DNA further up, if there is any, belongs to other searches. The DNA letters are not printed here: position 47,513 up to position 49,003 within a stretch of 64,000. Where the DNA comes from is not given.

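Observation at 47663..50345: Unannotated 47-aa Cys-rich peptide between two paralogous radical SAM/SPASM enzymes: candidate novel RiPP locus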

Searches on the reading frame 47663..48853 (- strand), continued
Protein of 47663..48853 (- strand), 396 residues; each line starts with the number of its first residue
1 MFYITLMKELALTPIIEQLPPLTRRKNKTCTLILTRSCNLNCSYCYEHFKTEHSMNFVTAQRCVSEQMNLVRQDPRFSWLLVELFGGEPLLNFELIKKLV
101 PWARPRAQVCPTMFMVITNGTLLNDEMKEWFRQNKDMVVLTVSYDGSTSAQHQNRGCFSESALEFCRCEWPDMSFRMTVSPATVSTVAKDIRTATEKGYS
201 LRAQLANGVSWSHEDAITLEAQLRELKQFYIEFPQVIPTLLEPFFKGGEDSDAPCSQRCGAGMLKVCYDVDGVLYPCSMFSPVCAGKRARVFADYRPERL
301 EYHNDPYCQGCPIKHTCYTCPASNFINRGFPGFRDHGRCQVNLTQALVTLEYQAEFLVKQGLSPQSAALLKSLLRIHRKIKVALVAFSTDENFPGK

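Call 15: find_encoding_contigs(protein=P0017, flank=7000, max_places=3)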
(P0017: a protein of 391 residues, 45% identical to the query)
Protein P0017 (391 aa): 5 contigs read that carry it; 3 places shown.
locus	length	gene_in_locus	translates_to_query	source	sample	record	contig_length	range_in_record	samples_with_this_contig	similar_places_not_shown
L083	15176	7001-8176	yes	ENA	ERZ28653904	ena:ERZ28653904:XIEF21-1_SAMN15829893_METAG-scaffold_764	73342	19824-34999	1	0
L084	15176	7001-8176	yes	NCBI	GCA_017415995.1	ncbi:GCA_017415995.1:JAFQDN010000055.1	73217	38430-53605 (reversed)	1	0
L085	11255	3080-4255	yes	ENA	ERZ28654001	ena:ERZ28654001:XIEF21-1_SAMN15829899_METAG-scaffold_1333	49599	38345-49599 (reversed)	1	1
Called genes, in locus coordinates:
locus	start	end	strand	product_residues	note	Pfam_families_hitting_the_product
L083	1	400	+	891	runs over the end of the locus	-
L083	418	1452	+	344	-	-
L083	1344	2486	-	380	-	PF00589:Phage_integrase (weak)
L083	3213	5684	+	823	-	-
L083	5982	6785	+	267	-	PF12796:Ank_2, PF13857:Ank_5, PF13606:Ank_3 (faint), PF13637:Ank_4 (weak), PF12796:Ank_2, PF13857:Ank_5, PF00023:Ank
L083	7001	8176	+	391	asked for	PF04055:Radical_SAM, PF13353:Fer4_12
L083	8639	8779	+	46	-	-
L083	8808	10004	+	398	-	PF04055:Radical_SAM, PF13353:Fer4_12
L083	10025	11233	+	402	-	-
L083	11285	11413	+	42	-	-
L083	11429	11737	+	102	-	-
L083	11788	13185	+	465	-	-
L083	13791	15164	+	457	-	PF08238:Sel1 (weak)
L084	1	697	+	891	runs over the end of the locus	-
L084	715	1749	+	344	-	-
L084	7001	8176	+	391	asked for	PF04055:Radical_SAM, PF13353:Fer4_12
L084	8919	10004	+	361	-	PF04055:Radical_SAM, PF13353:Fer4_12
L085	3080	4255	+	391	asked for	PF04055:Radical_SAM, PF13353:Fer4_12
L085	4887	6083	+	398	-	PF04055:Radical_SAM, PF13353:Fer4_12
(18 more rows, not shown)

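Call 23: search_solved_structures(query=window:47663-48853:-, max_evalue=0.001)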
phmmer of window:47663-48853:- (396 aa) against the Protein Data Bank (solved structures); distinct sequences matched with E-value up to 0.001: 9.
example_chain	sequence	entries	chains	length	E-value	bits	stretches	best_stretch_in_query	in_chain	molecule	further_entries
5wgg_A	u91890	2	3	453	6.5e-13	51.5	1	28-147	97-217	Radical SAM domain protein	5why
9gm3_A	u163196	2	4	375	3.9e-07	32.5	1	28-149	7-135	ChlB radical SAM domain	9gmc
8vpo_A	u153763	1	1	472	1.4e-06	30.6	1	26-156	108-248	Radical SAM core domain-containing protein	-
9dfn_A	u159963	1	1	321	9.1e-06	28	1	32-146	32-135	Radical SAM core domain-containing protein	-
9dfu_A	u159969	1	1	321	1.6e-05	27.2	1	34-146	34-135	Radical SAM core domain-containing protein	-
4k37_A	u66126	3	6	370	0.0002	23.6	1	36-155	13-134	Anaerobic sulfatase-maturating enzyme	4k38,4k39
4k36_A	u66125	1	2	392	0.00023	23.3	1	36-155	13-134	Anaerobic sulfatase-maturating enzyme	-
6efn_A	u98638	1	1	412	0.00047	22.3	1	29-231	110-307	Sporulation killing factor maturation protein SkfB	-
8ai3_A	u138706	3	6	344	0.00088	21.4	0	26-176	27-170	Putative peptide biosynthesis protein YydG | Radical SAM core domain-containing protein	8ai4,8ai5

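Call 30: search_protein_families(library=ncbifam, alignment_id=A1, max_evalue=1e-10)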
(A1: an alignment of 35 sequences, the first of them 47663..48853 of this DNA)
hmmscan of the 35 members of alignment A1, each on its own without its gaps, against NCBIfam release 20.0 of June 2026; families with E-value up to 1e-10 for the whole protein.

A. member 1, window:47663-48853:- (396 aa): 19 families
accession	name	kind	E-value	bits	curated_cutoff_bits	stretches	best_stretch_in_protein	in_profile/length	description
NF047865.1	rSAM_PapB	equivalog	1.8e-32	112.9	340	1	29-329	4-325/330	PapB family radical SAM/SPASM ranthipeptide maturase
TIGR04064.1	rSAM_nif11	equivalog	4e-28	98.3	518.7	1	27-156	77-206/459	nif11-like peptide radical SAM maturase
TIGR04115.1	rSAM_Cxxx_rpt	equivalog_domain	2.5e-24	86.4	350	1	28-284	2-276/359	radical SAM peptide maturase, CXXX-repeat target family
TIGR04068.1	rSAM_ocin_clost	equivalog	8.6e-24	84.2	500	1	24-156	80-213/462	Cys-rich peptide radical SAM maturase CcpM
TIGR03906.1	quino_hemo_SAM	equivalog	2.3e-20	72.7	453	1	13-156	76-223/467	quinohemoprotein amine dehydrogenase maturation protein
TIGR03978.1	rSAM_paired_1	equivalog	8.6e-20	70.9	370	1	31-163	86-217/466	His-Xaa-Ser system radical SAM maturase HxsB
TIGR03974.1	rSAM_six_Cys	equivalog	3.9e-19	68.8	425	1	27-155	96-225/451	thioether cross-link-forming SCIFF peptide maturase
TIGR04280.1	geopep_mat_rSAM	hypoth_equivalog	3.8e-15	55.8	400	1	25-129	81-186/428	geopeptide radical SAM maturase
NF038283.1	viperin_w_prok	equivalog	4e-15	55.7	180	1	33-158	7-128/281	viperin family antiviral radical SAM protein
NF038107.1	rSAM_NF038107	equivalog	5.9e-15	55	600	1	28-155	85-213/444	Cys-every-fifth radical SAM/SPASM peptide maturase CefB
NF040492.1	not_ScfB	exception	2.9e-14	52.8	855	1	28-151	95-219/450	ScfB-related radical SAM/SPASM orphan maturase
NF038170.1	lachnocin_rSAM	equivalog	2.1e-13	50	550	1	19-155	67-204/440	lachnocin radical SAM maturase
NF041298.1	rSAM_mat_DynA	equivalog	2.8e-13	49.6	450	1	35-155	8-127/356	dynobactin maturation radical SAM/SPASM protein DynA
NF041707.1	rSAM_YhhB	equivalog_domain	6.4e-13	48.4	445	1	34-155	8-133/369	cyclophane-forming radical SAM/SPASM peptide maturase YhhB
NF052473.1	rSAM_FlmE_OhkG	exception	2.4e-12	46.3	500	1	30-155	100-229/481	FlmE/OhkG family radical SAM/SPASM peptide maturase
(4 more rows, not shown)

B. families by the number of members that match (of 35 scanned): 50 families (the first 25 are shown)
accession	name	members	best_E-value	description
NF047865.1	rSAM_PapB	35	1.5e-54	PapB family radical SAM/SPASM ranthipeptide maturase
TIGR04115.1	rSAM_Cxxx_rpt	35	5.3e-51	radical SAM peptide maturase, CXXX-repeat target family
TIGR04064.1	rSAM_nif11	35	3e-45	nif11-like peptide radical SAM maturase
TIGR04068.1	rSAM_ocin_clost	35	3.4e-38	Cys-rich peptide radical SAM maturase CcpM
TIGR03974.1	rSAM_six_Cys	35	1.1e-33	thioether cross-link-forming SCIFF peptide maturase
TIGR03906.1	quino_hemo_SAM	35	1.1e-30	quinohemoprotein amine dehydrogenase maturation protein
NF040492.1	not_ScfB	35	9.2e-30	ScfB-related radical SAM/SPASM orphan maturase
TIGR03978.1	rSAM_paired_1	35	2.8e-28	His-Xaa-Ser system radical SAM maturase HxsB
TIGR04280.1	geopep_mat_rSAM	35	4.2e-24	geopeptide radical SAM maturase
NF041298.1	rSAM_mat_DynA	35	2.9e-19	dynobactin maturation radical SAM/SPASM protein DynA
NF041707.1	rSAM_YhhB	34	1.5e-20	cyclophane-forming radical SAM/SPASM peptide maturase YhhB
NF038283.1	viperin_w_prok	34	1.2e-16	viperin family antiviral radical SAM protein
TIGR04148.1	GG_samocin_CFB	33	2.1e-21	radical SAM peptide maturase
NF038107.1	rSAM_NF038107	33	1.7e-20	Cys-every-fifth radical SAM/SPASM peptide maturase CefB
NF038170.1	lachnocin_rSAM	32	4.6e-20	lachnocin radical SAM maturase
TIGR03942.1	sulfatase_rSAM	30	5e-21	anaerobic sulfatase maturase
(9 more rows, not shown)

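Call 46: predict_structure(alignment_id=A1)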
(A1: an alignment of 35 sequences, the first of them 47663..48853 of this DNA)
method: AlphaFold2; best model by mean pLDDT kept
length: 396 residues; sequences in the alignment: 35
mean_pLDDT: 92.0   pTM: 0.90
mean pLDDT of the five models: 92.0, 92.0, 91.8, 91.8, 90.9
residues with pLDDT >= 90: 312; 70-90: 68; 50-70: 9; < 50: 7
segments of 3 or more residues with pLDDT < 50: 1-7
pLDDT, mean of each block of 10 residues (from residue 1): 45 90 94 96 93 98 98 97 96 98 96 96 97 97 94 89 93 94 98 95 91 95 98 94 82 84 96 97 96 93 88 89 91 90 96 96 94 96 88 62
secondary structure, 60 per line:
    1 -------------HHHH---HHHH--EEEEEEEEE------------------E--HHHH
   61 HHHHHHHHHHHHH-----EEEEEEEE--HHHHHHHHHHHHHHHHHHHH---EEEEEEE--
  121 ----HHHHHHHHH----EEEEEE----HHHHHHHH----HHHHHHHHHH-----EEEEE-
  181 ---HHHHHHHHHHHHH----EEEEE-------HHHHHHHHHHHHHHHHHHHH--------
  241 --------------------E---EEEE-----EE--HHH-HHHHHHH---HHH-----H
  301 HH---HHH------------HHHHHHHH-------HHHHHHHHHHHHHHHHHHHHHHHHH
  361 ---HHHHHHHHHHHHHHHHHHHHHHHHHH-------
elements in order: H14-17 H21-24 E27-35 H57-73 E79-86 H89-108 E112-118 H125-133 E138-143 H148-155 H160-169 E175-179 H184-196 E201-205 H213-232 E265-268 H282-288 H321-328 H336-360 H364-389

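Call 49: fold_search(model_id=the predicted structure, library=pdb)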
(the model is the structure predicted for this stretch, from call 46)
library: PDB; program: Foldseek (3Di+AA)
matches with E <= 10: 1063; with E <= 0.001: 65
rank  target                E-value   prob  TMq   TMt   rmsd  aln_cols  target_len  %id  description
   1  5why_B                8.8e-15  1.00  0.64  0.61   4.9       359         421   19  Structural Insights into Thioether Bond Formation in the Biosynthesis of Sactipeptides (released 2017-07-26)
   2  5wgg_A                9.8e-15  1.00  0.63  0.58   7.9       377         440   18  Structural Insights into Thioether Bond Formation in the Biosynthesis of Sactipeptides (released 2017-07-26)
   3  5why_A                2.1e-14  1.00  0.64  0.61   4.7       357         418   19  Structural Insights into Thioether Bond Formation in the Biosynthesis of Sactipeptides (released 2017-07-26)
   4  4k36_A                8.5e-12  1.00  0.60  0.62   6.8       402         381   18  His6 tagged anSMEcpe with bound AdoMet (released 2013-05-08)
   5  4k37_A                1.7e-11  1.00  0.61  0.65   5.0       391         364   19  Native anSMEcpe with bound AdoMet (released 2013-05-08)
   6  4k38_A                1.7e-11  1.00  0.59  0.62   5.9       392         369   19  Native anSMEcpe with bound AdoMet and Kp18Cys peptide (released 2013-05-08)
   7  4k39_A                1.9e-11  1.00  0.60  0.65   5.4       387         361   19  Native anSMEcpe with bound AdoMet and Cp18Cys peptide (released 2013-05-08)
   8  4k37_B                1.0e-10  1.00  0.57  0.61   6.0       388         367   18  Native anSMEcpe with bound AdoMet (released 2013-05-08)
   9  4k39_B                1.3e-10  1.00  0.58  0.63   5.6       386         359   18  Native anSMEcpe with bound AdoMet and Cp18Cys peptide (released 2013-05-08)
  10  4k38_B                1.9e-10  1.00  0.59  0.64   5.7       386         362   19  Native anSMEcpe with bound AdoMet and Kp18Cys peptide (released 2013-05-08)
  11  4k36_B                1.9e-10  1.00  0.58  0.63   5.8       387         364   17  His6 tagged anSMEcpe with bound AdoMet (released 2013-05-08)
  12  8vpo                  1.5e-09  1.00  0.56  0.50   6.5       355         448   15  X-Ray Crystal Structure of TigE from Paramaledivibacter caminithermalis (released 2024-02-07)
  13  9gmc_A                2.5e-09  1.00  0.63  0.67   5.0       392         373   16  Crystal structure of the complex formed between the radical SAM protein ChlB and the R3A mutant of ChlA (released 2025-06-25)
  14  5v1t_A                2.5e-09  1.00  0.50  0.46   7.8       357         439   14  Crystal structure of Streptococcus suis SuiB bound to precursor peptide SuiA (released 2017-08-30)
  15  9gmc_C                4.8e-09  1.00  0.63  0.67   5.2       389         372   15  Crystal structure of the complex formed between the radical SAM protein ChlB and the R3A mutant of ChlA (released 2025-06-25)
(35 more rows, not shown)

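Call 63: search_protein_families(library=pfam, proteins=[L081:9229-10437:+], max_evalue=0.01)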
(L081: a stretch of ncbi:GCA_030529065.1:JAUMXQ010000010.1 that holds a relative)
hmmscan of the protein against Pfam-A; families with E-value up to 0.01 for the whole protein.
L081:9229-10437:+ (402 aa): 7 families
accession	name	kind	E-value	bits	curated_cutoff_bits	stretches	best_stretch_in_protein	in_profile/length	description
PF12796.13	Ank_2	-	9.9e-90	295.7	27.3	6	290-374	9-90/90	Ankyrin repeats (3 copies)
PF00023.36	Ank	-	3.4e-62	203.3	21.1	7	277-309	1-33/33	Ankyrin repeat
PF13637.12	Ank_4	-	4.1e-58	192.5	22.7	9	282-331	1-50/50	Ankyrin repeats (many copies)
PF13606.12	Ank_3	-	1.2e-42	138.7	22.3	4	277-305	1-29/30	Ankyrin repeat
PF13857.12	Ank_5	-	3e-39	133.1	27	4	330-379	1-51/56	Ankyrin repeats (many copies)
PF24521.3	Ank_KRIT1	-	3.8e-16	59.6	80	2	246-332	19-106/149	KRIT1 ankyrin-repeats domain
PF23745.1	ANK_LRRK2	-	7.6e-05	23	27.5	0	321-395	41-111/130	LRRK2 ANK repeat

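Call 74: search_dna_similar(query=window:47663-48853:-, collection=plasmids, mode=protein, max_evalue=1e-10, max_rows=10)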
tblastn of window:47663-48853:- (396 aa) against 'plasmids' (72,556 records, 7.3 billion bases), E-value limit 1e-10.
Records with a match: 32; places in all: 32; records where one place covers at least 80% of the query: 1.
Best place of each record, by identity: <60% 32.
By first word of the organism name: Leisingera 13; Bacillus 7; Paraclostridium 3; Clostridium 2; Paracoccus 2; Phocaeicola 1; Prosthecochloris 1; Anaerococcus 1; Clostridioides 1; Pseudomonas 1.
By predicted mobility (MOB-suite, as given by PLSDB): non-mobilizable 29; conjugative 2; mobilizable 1.
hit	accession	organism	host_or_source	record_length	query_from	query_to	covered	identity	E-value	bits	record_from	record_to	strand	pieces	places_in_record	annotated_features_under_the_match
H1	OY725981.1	Phocaeicola massiliensis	-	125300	24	349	82%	29.6%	4e-41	162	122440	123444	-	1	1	record has no annotation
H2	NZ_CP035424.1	Leisingera sp. NJS204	cell culture,Marine Biofilm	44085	14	317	77%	26.4%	2e-12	77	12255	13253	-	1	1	peaB: quinohemoprotein amine dehydrogenase maturation protein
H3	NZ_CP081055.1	Leisingera aquaemixtae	-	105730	14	317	77%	26.1%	3e-12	76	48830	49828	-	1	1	peaB: quinohemoprotein amine dehydrogenase maturation protein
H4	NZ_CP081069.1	Leisingera caerulea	-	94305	14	317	77%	26.1%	3e-12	76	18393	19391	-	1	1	peaB: quinohemoprotein amine dehydrogenase maturation protein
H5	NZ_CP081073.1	Leisingera caerulea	-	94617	14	317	77%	26.1%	3e-12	76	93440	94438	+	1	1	none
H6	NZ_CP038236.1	Leisingera sp. NJS201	cell culture,Marine Biofilm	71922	14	317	77%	26.1%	3e-12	76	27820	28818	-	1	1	peaB: quinohemoprotein amine dehydrogenase maturation protein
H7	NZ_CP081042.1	Leisingera sp. M527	-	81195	14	317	77%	26.1%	3e-12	76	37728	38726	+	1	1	peaB: quinohemoprotein amine dehydrogenase maturation protein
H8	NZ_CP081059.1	Leisingera aquaemixtae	-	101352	14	317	77%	26.1%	6e-12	75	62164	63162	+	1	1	peaB: quinohemoprotein amine dehydrogenase maturation protein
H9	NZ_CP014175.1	Clostridium argentinense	Microbial isolate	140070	29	328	76%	25.1%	9e-16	87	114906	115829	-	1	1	radical SAM/SPASM domain-containing protein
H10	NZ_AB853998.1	Clostridium argentinense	-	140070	29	328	76%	25.1%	9e-16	87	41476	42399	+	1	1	radical SAM/SPASM domain-containing protein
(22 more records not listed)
